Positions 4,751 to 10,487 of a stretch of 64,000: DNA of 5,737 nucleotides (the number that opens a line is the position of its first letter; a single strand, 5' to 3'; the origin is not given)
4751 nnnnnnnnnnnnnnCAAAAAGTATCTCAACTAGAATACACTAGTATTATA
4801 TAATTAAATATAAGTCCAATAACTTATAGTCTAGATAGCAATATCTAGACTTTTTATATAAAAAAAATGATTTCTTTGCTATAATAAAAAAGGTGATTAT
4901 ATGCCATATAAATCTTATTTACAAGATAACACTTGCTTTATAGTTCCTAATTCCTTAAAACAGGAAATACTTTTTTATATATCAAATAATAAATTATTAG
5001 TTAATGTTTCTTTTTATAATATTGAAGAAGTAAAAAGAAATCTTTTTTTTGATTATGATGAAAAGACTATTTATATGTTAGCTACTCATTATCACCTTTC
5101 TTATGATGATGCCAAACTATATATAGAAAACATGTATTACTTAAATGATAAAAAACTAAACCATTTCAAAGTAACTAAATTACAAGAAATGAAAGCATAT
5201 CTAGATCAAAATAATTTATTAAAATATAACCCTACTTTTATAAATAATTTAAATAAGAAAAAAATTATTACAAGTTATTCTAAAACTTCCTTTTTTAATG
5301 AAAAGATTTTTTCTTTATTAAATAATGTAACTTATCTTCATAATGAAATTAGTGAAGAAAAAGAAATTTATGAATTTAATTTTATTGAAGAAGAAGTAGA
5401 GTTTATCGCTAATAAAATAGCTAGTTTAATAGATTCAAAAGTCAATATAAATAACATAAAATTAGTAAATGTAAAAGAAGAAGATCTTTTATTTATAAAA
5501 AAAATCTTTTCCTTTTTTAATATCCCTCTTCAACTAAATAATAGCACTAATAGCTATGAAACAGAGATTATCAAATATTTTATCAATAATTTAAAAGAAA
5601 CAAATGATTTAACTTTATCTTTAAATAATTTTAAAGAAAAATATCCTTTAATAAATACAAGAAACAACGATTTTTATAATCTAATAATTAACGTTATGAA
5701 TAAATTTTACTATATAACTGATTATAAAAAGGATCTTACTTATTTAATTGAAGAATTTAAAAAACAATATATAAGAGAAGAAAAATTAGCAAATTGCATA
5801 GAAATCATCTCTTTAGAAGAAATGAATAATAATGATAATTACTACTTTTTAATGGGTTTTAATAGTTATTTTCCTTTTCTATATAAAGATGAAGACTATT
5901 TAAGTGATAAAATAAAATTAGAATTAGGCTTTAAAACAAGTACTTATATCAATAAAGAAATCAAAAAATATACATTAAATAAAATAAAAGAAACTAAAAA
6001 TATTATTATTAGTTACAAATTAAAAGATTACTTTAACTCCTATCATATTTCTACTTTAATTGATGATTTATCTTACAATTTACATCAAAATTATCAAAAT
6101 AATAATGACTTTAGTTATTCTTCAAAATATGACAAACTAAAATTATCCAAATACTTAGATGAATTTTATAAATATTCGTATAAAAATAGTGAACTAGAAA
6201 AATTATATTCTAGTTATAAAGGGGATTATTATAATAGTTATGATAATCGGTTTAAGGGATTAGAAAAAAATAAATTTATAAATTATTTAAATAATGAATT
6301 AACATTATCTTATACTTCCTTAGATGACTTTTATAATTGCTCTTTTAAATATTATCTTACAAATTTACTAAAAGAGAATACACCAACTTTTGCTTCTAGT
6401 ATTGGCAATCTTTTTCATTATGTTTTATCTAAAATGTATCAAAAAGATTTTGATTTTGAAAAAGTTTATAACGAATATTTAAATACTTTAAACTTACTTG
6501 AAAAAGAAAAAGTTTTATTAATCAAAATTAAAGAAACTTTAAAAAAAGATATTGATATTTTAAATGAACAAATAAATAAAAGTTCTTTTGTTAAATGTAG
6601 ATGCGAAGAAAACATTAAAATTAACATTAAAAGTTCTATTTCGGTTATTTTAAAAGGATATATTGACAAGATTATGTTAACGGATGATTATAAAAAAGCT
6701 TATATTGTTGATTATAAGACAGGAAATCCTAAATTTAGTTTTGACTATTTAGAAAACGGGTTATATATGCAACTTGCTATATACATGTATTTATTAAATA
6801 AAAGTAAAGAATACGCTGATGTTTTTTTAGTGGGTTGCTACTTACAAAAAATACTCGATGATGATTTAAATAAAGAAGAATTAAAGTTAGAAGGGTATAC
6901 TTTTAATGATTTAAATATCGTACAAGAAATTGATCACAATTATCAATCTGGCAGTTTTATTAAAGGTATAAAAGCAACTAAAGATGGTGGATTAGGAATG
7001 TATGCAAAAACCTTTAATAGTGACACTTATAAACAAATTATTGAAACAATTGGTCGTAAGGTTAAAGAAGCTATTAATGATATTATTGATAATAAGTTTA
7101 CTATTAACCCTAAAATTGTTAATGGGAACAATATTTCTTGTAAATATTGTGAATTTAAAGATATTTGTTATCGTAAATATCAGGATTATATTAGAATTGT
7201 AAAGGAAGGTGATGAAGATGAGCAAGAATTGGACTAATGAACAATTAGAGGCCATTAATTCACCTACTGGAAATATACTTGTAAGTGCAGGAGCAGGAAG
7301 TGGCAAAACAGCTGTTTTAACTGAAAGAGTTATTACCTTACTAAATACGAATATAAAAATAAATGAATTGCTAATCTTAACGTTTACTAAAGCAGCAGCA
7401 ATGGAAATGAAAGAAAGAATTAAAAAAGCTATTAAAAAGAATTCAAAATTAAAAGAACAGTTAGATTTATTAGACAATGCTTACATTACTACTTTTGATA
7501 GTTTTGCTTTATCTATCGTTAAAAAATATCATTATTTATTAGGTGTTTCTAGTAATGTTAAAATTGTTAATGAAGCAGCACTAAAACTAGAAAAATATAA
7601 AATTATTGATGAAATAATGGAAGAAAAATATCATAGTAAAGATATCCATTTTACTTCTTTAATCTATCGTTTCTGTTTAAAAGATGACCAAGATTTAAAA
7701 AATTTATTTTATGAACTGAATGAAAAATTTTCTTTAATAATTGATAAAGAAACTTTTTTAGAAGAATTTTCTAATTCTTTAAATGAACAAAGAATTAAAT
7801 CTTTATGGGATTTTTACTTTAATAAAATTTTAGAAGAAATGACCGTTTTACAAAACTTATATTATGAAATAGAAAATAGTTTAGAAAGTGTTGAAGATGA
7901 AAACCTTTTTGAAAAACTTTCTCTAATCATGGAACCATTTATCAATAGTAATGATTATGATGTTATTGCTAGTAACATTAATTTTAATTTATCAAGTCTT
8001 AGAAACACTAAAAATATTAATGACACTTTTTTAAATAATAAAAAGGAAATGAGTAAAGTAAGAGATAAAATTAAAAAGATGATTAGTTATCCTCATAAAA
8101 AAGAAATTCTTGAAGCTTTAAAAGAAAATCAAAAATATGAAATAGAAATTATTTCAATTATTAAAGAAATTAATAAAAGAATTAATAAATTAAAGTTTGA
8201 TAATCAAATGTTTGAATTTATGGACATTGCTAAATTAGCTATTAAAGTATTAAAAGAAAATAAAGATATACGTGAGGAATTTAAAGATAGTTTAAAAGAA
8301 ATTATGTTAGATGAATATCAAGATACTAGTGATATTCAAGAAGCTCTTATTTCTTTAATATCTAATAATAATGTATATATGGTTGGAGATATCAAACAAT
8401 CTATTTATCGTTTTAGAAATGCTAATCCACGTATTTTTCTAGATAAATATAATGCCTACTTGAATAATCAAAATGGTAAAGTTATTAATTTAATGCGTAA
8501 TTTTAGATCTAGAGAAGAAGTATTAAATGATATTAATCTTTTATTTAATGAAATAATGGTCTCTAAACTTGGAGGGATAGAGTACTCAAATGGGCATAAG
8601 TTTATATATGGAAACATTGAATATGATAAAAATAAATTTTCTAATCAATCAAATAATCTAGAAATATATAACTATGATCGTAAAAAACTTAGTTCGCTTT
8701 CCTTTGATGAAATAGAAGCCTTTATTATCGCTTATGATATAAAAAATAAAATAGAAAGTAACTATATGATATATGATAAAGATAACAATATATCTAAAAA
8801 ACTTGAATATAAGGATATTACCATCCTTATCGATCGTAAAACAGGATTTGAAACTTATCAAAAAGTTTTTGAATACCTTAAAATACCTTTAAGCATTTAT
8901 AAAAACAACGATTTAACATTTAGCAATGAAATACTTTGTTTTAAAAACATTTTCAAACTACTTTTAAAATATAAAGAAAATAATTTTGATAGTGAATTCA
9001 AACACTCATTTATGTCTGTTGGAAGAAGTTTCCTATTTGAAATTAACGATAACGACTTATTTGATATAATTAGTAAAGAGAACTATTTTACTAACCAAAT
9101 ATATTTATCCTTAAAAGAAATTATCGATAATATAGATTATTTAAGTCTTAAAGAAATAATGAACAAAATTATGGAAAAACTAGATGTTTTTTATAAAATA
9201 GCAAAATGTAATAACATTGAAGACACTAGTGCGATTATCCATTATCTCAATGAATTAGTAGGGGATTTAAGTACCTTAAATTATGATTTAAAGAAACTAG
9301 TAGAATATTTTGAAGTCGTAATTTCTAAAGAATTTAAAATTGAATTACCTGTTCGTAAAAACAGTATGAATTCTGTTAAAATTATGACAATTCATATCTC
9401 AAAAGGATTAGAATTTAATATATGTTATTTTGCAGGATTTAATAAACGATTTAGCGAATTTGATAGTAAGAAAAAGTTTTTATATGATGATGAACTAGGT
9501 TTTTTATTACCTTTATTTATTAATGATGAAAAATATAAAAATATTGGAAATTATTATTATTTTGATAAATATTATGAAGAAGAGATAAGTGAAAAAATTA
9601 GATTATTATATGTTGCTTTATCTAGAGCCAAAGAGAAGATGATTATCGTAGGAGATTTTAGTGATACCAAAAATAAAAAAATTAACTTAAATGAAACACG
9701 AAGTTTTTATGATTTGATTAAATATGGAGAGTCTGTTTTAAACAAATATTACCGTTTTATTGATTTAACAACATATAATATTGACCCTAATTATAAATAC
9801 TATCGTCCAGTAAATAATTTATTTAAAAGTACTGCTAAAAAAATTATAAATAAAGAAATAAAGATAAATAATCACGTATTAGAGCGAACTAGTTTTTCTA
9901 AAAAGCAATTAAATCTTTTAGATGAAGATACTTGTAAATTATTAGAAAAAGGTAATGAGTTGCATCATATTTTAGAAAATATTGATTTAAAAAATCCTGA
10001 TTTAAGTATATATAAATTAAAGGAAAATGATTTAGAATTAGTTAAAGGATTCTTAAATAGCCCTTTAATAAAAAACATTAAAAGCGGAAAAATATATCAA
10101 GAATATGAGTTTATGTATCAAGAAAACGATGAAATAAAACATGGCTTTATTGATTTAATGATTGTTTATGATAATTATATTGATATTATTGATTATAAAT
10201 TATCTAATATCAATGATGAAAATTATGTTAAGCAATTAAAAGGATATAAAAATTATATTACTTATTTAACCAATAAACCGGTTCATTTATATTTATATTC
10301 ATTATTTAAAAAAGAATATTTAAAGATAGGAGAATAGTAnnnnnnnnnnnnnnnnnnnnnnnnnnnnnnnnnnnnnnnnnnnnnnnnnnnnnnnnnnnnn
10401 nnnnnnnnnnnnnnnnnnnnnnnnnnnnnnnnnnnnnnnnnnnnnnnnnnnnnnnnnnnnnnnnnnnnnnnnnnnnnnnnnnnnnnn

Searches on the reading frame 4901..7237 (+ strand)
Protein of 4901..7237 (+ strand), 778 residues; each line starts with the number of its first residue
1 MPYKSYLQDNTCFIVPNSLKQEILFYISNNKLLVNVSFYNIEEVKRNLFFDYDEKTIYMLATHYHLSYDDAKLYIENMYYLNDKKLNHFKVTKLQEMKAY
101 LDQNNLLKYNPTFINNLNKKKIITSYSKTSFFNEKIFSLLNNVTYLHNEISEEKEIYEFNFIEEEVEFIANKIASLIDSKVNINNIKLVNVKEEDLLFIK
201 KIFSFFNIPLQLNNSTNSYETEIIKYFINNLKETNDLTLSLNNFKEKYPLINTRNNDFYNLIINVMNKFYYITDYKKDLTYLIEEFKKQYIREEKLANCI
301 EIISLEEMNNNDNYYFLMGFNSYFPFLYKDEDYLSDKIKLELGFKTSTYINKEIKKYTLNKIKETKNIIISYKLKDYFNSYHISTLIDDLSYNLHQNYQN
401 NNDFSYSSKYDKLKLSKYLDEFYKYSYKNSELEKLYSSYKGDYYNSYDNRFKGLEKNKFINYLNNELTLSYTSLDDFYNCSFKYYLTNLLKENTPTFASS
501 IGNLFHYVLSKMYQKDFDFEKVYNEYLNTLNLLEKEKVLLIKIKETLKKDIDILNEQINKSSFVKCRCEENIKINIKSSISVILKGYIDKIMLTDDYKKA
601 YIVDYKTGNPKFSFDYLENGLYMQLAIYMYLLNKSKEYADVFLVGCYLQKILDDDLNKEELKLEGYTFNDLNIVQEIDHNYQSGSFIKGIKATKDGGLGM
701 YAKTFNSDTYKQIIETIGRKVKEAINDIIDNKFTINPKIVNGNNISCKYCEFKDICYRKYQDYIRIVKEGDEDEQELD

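Call 4: search_protein_families(library=pfam, proteins=[window:4901-7237:+], max_evalue=0.01)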
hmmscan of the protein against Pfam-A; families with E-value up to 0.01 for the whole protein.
window:4901-7237:+ (778 aa): 1 family
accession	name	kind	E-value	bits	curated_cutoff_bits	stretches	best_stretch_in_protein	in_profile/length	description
PF12705.13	PDDEXK_1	-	1.3e-24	88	22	1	468-756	1-246/247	PD-(D/E)XK nuclease superfamily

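Call 18: search_protein_families(library=ncbifam, proteins=[window:4901-7237:+], max_evalue=0.1)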
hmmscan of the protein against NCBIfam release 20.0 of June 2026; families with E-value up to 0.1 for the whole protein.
window:4901-7237:+ (778 aa): 5 families
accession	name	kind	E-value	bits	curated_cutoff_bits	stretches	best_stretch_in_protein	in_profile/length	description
TIGR02773.1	addB_Gpos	equivalog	2.3e-19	68.6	903.7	1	418-757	735-1127/1159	helicase-exonuclease AddAB subunit AddB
TIGR02784.1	addA_alphas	equivalog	7.3e-06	24.6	860.75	1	492-634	976-1116/1138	double-strand break repair helicase AddA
TIGR00372.1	cas4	equivalog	1.8e-05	24.7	65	1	558-637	45-114/180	CRISPR-associated protein Cas4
TIGR02786.1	addB_alphas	equivalog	8.8e-05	20.8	486.5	1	519-634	817-929/1024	double-strand break repair protein AddB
TIGR03623.1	TIGR03623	subfamily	0.00095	17.5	299.6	1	560-653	716-798/876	probable DNA repair protein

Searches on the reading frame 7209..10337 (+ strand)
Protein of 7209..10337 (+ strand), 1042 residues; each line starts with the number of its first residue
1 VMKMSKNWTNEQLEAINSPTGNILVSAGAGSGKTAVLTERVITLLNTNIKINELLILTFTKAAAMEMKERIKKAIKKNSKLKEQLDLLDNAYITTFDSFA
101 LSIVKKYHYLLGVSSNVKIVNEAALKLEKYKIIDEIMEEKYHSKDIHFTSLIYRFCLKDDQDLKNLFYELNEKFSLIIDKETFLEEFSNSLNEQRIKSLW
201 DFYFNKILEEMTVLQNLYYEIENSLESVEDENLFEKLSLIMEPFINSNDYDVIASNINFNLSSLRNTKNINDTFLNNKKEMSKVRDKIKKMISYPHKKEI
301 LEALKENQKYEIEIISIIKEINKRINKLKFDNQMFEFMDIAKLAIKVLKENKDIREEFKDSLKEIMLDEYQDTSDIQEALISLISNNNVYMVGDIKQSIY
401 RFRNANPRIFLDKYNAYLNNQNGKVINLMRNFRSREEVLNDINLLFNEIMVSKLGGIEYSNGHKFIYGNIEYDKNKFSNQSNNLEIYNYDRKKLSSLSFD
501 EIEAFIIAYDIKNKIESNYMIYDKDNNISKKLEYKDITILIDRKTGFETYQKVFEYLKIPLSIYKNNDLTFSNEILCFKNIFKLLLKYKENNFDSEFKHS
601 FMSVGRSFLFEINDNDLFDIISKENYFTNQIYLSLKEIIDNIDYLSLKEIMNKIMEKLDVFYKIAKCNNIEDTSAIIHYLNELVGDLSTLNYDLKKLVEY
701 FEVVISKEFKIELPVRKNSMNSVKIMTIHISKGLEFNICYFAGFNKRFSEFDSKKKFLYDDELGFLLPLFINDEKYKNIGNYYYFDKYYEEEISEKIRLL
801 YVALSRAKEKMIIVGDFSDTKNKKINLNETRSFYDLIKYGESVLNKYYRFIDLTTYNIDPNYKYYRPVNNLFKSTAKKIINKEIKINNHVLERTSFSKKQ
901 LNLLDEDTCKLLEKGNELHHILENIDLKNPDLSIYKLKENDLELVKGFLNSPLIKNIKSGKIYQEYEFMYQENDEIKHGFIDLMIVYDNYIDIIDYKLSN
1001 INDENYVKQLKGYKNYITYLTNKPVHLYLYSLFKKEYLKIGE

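Call 18: search_protein_families(library=ncbifam, proteins=[window:7209-10337:+], max_evalue=0.1)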
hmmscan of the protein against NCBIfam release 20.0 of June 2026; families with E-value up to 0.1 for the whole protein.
window:7209-10337:+ (1042 aa): 14 families
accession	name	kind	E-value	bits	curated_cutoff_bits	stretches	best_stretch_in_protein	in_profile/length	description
TIGR02785.1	addA_Gpos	equivalog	2.3e-135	453.1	707.65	3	7-672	1-708/1234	helicase-exonuclease AddAB subunit AddA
TIGR02784.1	addA_alphas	equivalog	2.9e-47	161.7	860.75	2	93-824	112-878/1138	double-strand break repair helicase AddA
TIGR01073.1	pcrA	equivalog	5.6e-42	144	911.2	3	9-148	6-139/725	DNA helicase PcrA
TIGR00609.1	recB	equivalog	3.8e-40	137.9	696.05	1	19-829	7-828/1175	exodeoxyribonuclease V subunit beta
TIGR01074.1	rep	equivalog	2.2e-37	128.7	951.45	3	10-151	4-134/668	DNA helicase Rep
NF010485.0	PRK13909.1-2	equivalog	4.2e-37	127.8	650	3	90-452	97-430/909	RecB-like helicase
TIGR01075.1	uvrD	equivalog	1.9e-35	122.3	1144.45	3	9-130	6-120/715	DNA helicase II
NF008743.0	PRK11773.1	equivalog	3.2e-35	121.7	965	3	7-122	9-116/720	DNA helicase II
NF008172.0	PRK10919.1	equivalog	1.1e-28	99.9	1168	3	11-124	6-112/673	DNA helicase Rep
NF008276.0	PRK11054.1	equivalog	7.4e-24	84.2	543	2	10-109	199-288/684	DNA helicase IV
NF010487.0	PRK13909.1-4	equivalog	5.3e-21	74.6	759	3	26-82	10-66/924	RecB-like helicase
NF008128.0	PRK10876.1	equivalog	3.2e-19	68.1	1697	2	314-808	328-810/1181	exodeoxyribonuclease V subunit beta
NF010484.0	PRK13909.1-1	equivalog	2.7e-06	25.4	1074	2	25-601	10-562/945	RecB-like helicase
TIGR02782.1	TrbB_P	equivalog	0.06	12.6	304.55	0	11-64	128-179/303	P-type conjugative transfer ATPase TrbB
